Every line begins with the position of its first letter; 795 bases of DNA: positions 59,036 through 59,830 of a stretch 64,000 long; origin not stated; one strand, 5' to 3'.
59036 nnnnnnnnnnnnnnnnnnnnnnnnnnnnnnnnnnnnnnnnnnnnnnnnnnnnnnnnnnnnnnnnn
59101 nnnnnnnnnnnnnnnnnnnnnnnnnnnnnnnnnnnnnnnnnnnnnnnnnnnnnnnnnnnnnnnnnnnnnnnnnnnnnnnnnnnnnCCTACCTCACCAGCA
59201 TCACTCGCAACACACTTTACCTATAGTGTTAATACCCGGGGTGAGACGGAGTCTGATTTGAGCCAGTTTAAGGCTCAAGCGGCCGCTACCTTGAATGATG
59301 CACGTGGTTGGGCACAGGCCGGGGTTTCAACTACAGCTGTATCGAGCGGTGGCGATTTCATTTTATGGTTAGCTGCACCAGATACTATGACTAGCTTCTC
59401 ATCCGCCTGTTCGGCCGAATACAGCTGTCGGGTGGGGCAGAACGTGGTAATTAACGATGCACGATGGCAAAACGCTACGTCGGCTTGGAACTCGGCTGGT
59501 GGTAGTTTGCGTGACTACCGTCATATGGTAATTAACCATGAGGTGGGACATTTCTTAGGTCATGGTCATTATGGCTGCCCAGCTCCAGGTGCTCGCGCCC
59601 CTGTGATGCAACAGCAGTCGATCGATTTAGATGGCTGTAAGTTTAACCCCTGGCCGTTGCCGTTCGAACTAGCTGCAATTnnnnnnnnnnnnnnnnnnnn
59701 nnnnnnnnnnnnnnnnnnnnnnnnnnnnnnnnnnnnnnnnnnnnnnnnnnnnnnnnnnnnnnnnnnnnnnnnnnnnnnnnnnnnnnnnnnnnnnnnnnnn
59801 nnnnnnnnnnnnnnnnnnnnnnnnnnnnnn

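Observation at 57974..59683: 569-aa signal-anchored protein with an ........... metzincin motif and a candidate Met-turn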

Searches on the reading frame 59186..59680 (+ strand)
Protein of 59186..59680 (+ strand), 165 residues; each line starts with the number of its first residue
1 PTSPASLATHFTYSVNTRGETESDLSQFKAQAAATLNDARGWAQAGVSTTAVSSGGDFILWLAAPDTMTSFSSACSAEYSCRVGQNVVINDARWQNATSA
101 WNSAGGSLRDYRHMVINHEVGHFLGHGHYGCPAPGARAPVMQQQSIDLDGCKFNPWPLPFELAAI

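Call 11: find_homologous_proteins(query=window:59186-59680:+, max_evalue=0.001)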
Query window:59186-59680:+ (165 aa): 1076 proteins with E <= 0.001 among 1129 candidates; the best 120 are listed.
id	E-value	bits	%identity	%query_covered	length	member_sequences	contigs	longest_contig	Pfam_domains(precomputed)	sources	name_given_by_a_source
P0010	4.2e-66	239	64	98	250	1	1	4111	PF11350.15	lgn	-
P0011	2.7e-65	237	68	91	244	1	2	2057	PF11350.15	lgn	-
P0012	1.5e-64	234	65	98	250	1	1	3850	PF11350.15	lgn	-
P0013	1.4e-63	231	61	94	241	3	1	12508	PF11350.15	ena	-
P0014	2.2e-63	231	66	92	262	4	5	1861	PF11350.15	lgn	-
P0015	3.8e-63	230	65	93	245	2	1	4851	PF11350.15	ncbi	-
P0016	7.3e-63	229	64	92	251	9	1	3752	PF11350.15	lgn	-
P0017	9.5e-63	228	64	93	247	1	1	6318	PF11350.15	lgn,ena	-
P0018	2.9e-62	227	67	92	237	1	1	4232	PF11350.15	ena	-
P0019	4.7e-62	226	63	93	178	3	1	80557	PF11350.15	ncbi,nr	ncbi:hypothetical protein BRC19_03375 [Candidatus Saccharibacteria bacterium QS_5_54_17]|nr:MAG: hyp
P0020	8.2e-62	225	66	92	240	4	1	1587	PF11350.15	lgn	-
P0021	8.4e-62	225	63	92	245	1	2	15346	PF11350.15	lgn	-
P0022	1.2e-61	225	63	99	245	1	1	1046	PF11350.15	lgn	-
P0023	1.4e-61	225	65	92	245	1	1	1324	PF11350.15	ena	-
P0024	2.7e-61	224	60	95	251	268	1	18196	PF11350.15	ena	-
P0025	3.2e-61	224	64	92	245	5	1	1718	PF11350.15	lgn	-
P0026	3.5e-61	223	64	92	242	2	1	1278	PF11350.15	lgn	-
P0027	9.3e-61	222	65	92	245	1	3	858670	PF11350.15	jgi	jgi:hypothetical protein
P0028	9.6e-61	222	64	92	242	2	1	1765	PF11350.15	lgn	-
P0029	1.1e-60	222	64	92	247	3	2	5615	PF11350.15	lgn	-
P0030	1.2e-60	222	64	92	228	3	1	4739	PF11350.15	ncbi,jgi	-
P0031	1.2e-60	222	59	99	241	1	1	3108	PF11350.15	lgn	-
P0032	1.6e-60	221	64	92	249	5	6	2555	PF11350.15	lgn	-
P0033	2.1e-60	221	62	97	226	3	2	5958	PF11350.15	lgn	-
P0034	2.2e-60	221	62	99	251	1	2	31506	PF11350.15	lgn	-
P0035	2.4e-60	221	66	92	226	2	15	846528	PF11350.15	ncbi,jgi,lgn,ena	-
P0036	2.7e-60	220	63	92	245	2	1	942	PF11350.15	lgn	-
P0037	2.9e-60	220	65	92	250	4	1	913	PF11350.15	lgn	-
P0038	3.7e-60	220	64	92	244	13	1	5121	PF11350.15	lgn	-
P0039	3.8e-60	220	64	92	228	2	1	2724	PF11350.15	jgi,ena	-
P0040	4.0e-60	220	64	92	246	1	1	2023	PF11350.15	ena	-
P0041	4.2e-60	220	59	99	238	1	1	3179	PF11350.15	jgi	jgi:hypothetical protein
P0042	4.7e-60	220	60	98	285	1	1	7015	PF11350.15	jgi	jgi:hypothetical protein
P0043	5.7e-60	219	61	93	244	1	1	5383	PF11350.15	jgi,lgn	jgi:hypothetical protein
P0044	6.8e-60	219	63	92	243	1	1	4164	PF11350.15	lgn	-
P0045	7.1e-60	219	61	99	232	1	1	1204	PF11350.15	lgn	-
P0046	7.9e-60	219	64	92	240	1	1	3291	PF11350.15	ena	-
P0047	8.1e-60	219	63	92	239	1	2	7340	PF11350.15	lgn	-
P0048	8.7e-60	219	64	92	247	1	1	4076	PF11350.15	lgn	-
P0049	9.3e-60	219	66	92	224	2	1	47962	PF11350.15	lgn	-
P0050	9.3e-60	219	62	93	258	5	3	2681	PF11350.15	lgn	-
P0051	9.5e-60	219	64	92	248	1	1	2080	PF11350.15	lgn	-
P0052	1.3e-59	218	65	92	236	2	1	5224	PF11350.15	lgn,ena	-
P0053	1.3e-59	218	65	92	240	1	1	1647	PF11350.15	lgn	-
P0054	1.3e-59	218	64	95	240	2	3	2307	PF11350.15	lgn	-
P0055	1.4e-59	218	65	91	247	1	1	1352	PF11350.15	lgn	-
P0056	1.6e-59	218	63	92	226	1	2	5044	PF11350.15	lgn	-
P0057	1.7e-59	218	64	92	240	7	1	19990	PF11350.15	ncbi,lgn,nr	ncbi:MAG: DUF3152 domain-containing protein [Candidatus Saccharibacteria bacterium]|nr:DUF3152 domai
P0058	1.7e-59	218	61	92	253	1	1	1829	PF11350.15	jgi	jgi:hypothetical protein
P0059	1.8e-59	218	66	92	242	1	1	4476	PF11350.15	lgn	-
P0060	1.9e-59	218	64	92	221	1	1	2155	PF11350.15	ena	-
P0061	2.1e-59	218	64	96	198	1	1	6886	PF11350.15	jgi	-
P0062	2.2e-59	218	64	92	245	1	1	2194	PF11350.15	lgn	-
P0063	2.3e-59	217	64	92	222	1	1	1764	PF11350.15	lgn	-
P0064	2.5e-59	217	63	98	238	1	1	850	PF11350.15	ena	-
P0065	3.0e-59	217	61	91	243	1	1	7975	PF11350.15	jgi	jgi:hypothetical protein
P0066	3.0e-59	217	64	98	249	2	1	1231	PF11350.15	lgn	-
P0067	3.4e-59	217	59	93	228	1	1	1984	PF11350.15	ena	-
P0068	3.7e-59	217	65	93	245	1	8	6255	PF11350.15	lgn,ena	-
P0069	3.7e-59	217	62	93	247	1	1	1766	PF11350.15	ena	-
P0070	3.9e-59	217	62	92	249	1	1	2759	PF11350.15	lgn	-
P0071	4.1e-59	217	61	93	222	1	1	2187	PF11350.15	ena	-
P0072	4.4e-59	217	62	97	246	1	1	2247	PF11350.15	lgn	-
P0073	4.5e-59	217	62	93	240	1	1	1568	PF11350.15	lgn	-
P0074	4.6e-59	216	65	92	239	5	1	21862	PF11350.15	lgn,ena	-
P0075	4.7e-59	216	63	92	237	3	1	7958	PF11350.15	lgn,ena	-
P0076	4.9e-59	216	64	92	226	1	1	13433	PF11350.15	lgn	-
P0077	5.0e-59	216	64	92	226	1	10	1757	PF11350.15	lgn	-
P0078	5.4e-59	216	63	92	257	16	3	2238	PF11350.15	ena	-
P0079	5.4e-59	216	64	92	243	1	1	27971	PF11350.15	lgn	-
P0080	5.9e-59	216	60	96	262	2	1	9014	PF11350.15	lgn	-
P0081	6.3e-59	216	63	93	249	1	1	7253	PF11350.15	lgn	-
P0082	6.7e-59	216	62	92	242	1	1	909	PF11350.15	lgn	-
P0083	8.2e-59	216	61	96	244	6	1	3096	PF11350.15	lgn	-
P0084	8.7e-59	216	61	92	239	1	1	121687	PF11350.15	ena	-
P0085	9.5e-59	215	62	94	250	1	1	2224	PF11350.15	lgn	-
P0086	9.7e-59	215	62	93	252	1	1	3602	PF11350.15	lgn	-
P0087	1.1e-58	215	62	92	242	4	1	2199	PF11350.15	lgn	-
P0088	1.2e-58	215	64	92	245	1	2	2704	PF11350.15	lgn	-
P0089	1.3e-58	215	60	97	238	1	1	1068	PF11350.15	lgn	-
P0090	1.5e-58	215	65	92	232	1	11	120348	PF11350.15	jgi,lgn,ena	-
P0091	1.5e-58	215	63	92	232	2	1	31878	PF11350.15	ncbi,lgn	-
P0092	1.8e-58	215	63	93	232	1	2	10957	PF11350.15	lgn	-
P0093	1.9e-58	215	61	94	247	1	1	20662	PF11350.15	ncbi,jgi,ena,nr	ncbi:DUF3152 domain-containing protein [Candidatus Saccharibacteria bacterium]|nr:DUF3152 domain-con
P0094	1.9e-58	215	62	92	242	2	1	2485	PF11350.15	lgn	-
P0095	2.1e-58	214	62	93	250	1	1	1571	PF11350.15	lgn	-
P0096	2.2e-58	214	63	95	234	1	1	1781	PF11350.15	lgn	-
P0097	2.2e-58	214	64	92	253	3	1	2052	PF11350.15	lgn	-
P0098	2.2e-58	214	61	93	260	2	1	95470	PF11350.15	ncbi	-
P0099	2.3e-58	214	62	93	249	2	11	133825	PF11350.15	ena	-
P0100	2.4e-58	214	62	92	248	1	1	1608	PF11350.15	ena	-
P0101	2.8e-58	214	62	93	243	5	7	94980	PF11350.15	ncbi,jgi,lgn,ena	-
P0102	2.9e-58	214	61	95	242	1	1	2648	PF11350.15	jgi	jgi:hypothetical protein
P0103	3.0e-58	214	64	92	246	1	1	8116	PF11350.15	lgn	-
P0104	3.1e-58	214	64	92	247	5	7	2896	PF11350.15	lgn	-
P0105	3.6e-58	214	62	92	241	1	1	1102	PF11350.15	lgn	-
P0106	3.7e-58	214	63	92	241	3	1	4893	PF11350.15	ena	-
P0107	4.0e-58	213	62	92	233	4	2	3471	PF11350.15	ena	-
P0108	4.2e-58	213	62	93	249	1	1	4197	PF11350.15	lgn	-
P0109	4.5e-58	213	61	96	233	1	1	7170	PF11350.15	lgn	-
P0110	5.2e-58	213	58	98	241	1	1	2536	PF11350.15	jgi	jgi:hypothetical protein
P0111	5.2e-58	213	65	92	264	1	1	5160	PF11350.15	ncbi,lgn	-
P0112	5.3e-58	213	63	92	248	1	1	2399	PF11350.15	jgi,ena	-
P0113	5.3e-58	213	61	95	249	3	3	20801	PF11350.15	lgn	-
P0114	5.3e-58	213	63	92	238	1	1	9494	PF11350.15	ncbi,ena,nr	ncbi:MAG TPA: DUF3152 domain-containing protein [Candidatus Saccharimonadales bacterium]|nr:DUF3152 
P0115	5.7e-58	213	62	92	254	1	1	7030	PF11350.15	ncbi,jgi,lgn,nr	ncbi:MAG TPA: DUF3152 domain-containing protein [Candidatus Saccharimonadales bacterium]|jgi:hypothe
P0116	5.8e-58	213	64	92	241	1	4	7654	PF11350.15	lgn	-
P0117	5.8e-58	213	59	95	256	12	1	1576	PF11350.15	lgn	-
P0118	5.9e-58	213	63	93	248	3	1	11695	PF11350.15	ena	-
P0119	6.0e-58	213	60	97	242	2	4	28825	PF11350.15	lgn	-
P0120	6.1e-58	213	63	92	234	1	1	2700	PF11350.15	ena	-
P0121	6.4e-58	213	64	92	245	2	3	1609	PF11350.15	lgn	-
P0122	6.5e-58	213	62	93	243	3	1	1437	PF11350.15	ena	-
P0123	6.9e-58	213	62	92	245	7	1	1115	PF11350.15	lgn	-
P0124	7.2e-58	213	61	93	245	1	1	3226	PF11350.15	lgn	-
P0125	7.3e-58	213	63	91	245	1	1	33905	PF11350.15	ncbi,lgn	-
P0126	7.4e-58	213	63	92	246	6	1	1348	PF11350.15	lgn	-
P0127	7.4e-58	213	64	92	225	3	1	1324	PF11350.15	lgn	-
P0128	7.6e-58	213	62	92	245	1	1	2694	PF11350.15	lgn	-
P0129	7.9e-58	212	63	92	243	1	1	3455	PF11350.15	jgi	-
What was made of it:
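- Closest known: Pfam DUF3152. Different: Typical Saccharibacteria members are 225-260 aa (call 11).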

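Call 13: find_encoding_contigs(protein=P0027, flank=5000, max_places=2)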
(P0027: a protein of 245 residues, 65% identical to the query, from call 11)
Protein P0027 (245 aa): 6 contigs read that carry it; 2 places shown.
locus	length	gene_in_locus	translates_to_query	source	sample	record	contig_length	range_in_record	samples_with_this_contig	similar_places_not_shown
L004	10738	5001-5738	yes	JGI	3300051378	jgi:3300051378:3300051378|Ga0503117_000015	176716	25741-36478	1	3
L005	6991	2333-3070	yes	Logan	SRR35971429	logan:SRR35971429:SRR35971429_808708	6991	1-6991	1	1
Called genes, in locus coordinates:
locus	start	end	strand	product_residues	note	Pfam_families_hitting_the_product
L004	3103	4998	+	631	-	PF13205:Big_5 (faint), PF00246:Peptidase_M14, PF10994:DUF2817 (weak), PF24827:AstE_AspA_cat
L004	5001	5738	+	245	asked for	PF11350:DUF3152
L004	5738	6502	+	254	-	-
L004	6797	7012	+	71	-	PF10685:KGG (faint)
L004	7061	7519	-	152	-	-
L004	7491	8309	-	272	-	PF00480:ROK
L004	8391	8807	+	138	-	-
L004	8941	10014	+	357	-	PF00575:S1 (weak), PF23459:S1_RRP5 (faint), PF13509:S1_2 (faint), PF21710:Spt6_S1 (faint), PF00575:S1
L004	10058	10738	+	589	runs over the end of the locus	PF04760:IF2_N, PF00009:GTP_EFTU, PF00071:Ras (weak), PF00350:Dynamin_N (faint), PF01926:MMR_HSR1, PF02421:FeoB_N (faint), PF22042:EF-G_D2, PF11987:IF-2, +1 more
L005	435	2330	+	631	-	PF13205:Big_5 (faint), PF00246:Peptidase_M14, PF10994:DUF2817 (weak), PF24827:AstE_AspA_cat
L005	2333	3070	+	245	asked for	PF11350:DUF3152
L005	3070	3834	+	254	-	-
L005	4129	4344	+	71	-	PF10685:KGG (faint)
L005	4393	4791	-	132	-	-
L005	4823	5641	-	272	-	PF00480:ROK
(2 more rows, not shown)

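Call 14: find_encoding_contigs(protein=P0035, flank=5000, max_places=2)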
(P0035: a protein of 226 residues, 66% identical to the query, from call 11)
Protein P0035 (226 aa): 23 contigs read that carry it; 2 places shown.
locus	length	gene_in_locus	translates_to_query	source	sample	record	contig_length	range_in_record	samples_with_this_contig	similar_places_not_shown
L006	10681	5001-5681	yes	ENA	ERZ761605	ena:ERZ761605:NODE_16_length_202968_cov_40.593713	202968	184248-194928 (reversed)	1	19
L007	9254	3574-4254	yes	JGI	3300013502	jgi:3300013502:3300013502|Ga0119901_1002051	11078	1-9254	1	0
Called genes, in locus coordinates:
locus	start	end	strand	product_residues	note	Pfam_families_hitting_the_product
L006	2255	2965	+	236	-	-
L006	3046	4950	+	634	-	PF13205:Big_5 (faint), PF00246:Peptidase_M14, PF24827:AstE_AspA_cat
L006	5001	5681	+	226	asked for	PF11350:DUF3152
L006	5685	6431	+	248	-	-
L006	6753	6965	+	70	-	PF10685:KGG (faint)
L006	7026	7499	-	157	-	-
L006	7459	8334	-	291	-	PF00480:ROK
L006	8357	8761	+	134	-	-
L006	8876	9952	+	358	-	PF21710:Spt6_S1 (faint), PF00575:S1 (weak), PF13509:S1_2 (faint), PF23459:S1_RRP5 (faint), PF00575:S1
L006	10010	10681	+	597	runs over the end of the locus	PF04760:IF2_N, PF00009:GTP_EFTU, PF09439:SRPRB (weak), PF00071:Ras, PF01926:MMR_HSR1, PF02421:FeoB_N (faint), PF22042:EF-G_D2, PF11987:IF-2, +1 more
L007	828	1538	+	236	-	-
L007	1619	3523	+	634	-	PF13205:Big_5 (faint), PF00246:Peptidase_M14, PF24827:AstE_AspA_cat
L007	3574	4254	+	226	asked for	PF11350:DUF3152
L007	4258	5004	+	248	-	-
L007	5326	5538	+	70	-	PF10685:KGG (faint)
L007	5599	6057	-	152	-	-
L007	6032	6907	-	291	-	PF00480:ROK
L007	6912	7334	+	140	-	-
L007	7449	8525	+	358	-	PF21710:Spt6_S1 (faint), PF00575:S1 (weak), PF13509:S1_2 (faint), PF23459:S1_RRP5 (faint), PF00575:S1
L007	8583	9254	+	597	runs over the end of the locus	PF04760:IF2_N, PF00009:GTP_EFTU, PF09439:SRPRB (weak), PF00071:Ras, PF01926:MMR_HSR1, PF02421:FeoB_N (faint), PF22042:EF-G_D2, PF11987:IF-2, +1 more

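Call 15: find_encoding_contigs(protein=P0084, flank=5000, max_places=2)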
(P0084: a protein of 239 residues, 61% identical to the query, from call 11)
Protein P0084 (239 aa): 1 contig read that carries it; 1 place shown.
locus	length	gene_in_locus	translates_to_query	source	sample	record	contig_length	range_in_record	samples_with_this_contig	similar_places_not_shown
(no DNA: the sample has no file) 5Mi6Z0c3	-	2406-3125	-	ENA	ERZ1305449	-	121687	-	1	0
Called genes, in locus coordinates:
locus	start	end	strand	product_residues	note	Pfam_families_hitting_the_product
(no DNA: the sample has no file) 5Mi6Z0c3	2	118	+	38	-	?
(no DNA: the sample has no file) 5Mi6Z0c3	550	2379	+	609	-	PF00246:Peptidase_M14, PF10994:DUF2817 (weak), PF24827:AstE_AspA_cat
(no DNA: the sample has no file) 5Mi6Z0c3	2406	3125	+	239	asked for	PF11350:DUF3152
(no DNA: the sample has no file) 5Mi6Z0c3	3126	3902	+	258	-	PF00611:FCH (weak)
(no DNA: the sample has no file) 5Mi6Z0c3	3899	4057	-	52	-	-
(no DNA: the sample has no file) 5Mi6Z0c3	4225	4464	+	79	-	PF10685:KGG (faint)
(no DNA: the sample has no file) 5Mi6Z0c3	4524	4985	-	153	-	-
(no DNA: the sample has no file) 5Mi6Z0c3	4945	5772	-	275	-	PF00480:ROK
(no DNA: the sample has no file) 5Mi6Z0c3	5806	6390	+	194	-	-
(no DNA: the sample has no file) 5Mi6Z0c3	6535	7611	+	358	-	PF00575:S1 (weak), PF23459:S1_RRP5 (faint), PF21710:Spt6_S1 (faint), PF00575:S1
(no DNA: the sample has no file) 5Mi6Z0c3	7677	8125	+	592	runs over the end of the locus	PF02421:FeoB_N (faint), PF04760:IF2_N, PF00009:GTP_EFTU, PF00071:Ras (weak), PF01926:MMR_HSR1, PF22042:EF-G_D2, PF11987:IF-2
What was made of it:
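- Most family members sit elsewhere (calls 13-15).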

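Call 39: search_solved_structures(query=A3, max_evalue=10, show_alignments=4)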
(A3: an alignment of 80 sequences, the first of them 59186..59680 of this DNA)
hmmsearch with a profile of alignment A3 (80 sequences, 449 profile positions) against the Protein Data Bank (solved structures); distinct sequences matched with E-value up to 10: 6.
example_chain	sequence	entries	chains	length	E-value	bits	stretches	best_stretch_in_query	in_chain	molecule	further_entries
4aq1_A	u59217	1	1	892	5.4e-06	29.6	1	266-440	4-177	SBSB PROTEIN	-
4aq1_C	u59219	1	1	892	5.5e-06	29.5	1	266-440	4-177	SBSB PROTEIN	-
3pyw_A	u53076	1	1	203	0.033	17.1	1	270-433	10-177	S-layer protein sap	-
6bt4_A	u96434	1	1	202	0.039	16.8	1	270-429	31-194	S-layer protein sap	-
8bys_A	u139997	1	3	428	0.078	15.9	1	256-400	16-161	S-layer homology domain-containing protein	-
4o2x_A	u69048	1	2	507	0.53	13.1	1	12-79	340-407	Maltose-binding periplasmic protein, ATP-dependent Clp protease adaptor protein ClpS conta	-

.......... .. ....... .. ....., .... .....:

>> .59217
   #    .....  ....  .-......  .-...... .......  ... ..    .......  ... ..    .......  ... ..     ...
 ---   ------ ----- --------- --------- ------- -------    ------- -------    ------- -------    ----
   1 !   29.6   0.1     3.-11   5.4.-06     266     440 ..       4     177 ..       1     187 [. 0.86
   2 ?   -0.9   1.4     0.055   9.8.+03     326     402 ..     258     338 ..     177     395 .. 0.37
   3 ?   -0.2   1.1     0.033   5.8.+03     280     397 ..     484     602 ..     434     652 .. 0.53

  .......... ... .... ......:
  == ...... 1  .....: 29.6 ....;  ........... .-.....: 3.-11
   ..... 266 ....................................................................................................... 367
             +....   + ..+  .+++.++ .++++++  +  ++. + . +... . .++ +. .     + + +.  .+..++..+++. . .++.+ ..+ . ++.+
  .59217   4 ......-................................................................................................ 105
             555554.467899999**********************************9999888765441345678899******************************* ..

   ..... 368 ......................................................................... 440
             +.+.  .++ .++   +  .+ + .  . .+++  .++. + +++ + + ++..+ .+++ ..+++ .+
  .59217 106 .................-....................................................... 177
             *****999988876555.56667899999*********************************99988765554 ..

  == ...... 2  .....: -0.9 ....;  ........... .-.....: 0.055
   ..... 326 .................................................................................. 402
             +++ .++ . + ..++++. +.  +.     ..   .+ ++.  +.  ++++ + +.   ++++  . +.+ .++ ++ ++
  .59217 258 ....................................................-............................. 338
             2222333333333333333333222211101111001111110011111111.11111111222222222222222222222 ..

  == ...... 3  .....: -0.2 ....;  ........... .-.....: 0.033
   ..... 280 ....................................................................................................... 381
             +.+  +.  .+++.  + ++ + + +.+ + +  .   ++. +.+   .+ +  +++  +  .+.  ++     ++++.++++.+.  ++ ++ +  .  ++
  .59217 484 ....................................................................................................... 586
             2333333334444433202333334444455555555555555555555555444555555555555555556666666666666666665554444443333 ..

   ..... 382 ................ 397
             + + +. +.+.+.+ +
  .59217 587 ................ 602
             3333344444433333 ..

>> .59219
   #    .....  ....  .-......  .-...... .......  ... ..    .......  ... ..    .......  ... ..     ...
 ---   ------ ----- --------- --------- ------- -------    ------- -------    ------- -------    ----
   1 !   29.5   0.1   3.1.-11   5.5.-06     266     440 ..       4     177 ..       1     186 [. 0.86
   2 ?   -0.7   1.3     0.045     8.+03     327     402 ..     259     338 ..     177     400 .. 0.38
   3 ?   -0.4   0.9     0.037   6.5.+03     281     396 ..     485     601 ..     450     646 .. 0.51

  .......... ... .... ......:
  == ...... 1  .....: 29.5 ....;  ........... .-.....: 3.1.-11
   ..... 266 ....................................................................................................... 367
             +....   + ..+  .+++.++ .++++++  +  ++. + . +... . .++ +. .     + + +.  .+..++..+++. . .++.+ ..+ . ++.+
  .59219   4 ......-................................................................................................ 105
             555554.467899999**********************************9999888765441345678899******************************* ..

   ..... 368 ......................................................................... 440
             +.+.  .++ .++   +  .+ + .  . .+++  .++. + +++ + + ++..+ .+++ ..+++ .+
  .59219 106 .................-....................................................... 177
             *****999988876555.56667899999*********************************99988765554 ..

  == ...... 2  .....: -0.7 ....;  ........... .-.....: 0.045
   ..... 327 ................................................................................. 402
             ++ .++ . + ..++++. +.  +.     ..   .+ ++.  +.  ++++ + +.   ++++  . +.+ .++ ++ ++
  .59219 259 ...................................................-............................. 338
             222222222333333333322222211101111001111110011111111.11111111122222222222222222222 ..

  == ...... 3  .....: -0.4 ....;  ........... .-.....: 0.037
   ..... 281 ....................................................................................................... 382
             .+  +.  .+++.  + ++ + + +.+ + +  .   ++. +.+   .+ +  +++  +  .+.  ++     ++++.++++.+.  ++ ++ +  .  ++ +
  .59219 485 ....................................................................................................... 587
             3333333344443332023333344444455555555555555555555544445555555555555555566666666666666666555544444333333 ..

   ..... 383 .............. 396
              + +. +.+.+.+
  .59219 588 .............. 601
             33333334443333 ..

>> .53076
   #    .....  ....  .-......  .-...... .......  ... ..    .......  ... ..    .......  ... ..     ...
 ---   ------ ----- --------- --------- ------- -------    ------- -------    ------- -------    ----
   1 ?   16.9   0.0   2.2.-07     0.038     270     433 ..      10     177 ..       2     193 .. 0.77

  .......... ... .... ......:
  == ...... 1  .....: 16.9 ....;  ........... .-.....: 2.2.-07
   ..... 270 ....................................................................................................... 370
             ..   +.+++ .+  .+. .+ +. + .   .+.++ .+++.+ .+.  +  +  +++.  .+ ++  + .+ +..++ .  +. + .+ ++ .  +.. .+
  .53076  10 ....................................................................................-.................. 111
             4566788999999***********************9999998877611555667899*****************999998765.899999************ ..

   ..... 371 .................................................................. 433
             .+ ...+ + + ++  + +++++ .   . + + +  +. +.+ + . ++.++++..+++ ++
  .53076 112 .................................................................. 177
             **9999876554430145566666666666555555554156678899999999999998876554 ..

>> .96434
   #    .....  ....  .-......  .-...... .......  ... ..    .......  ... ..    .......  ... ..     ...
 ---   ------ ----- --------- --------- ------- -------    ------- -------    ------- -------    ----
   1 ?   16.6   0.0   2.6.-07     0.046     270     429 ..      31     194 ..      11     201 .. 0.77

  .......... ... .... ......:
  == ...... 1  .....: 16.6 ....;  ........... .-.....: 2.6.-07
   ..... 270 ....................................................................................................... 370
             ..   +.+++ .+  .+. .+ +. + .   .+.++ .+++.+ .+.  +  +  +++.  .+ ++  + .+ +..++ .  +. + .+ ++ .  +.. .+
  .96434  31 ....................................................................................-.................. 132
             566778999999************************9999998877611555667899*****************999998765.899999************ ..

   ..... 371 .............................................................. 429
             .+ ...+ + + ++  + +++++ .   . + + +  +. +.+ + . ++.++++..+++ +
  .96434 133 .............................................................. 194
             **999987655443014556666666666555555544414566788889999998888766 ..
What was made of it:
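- On Snapalysin family (MEROPS M7 / Pfam Peptidase_M7): A profile search of PDB sequences finds no protease (call 39).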
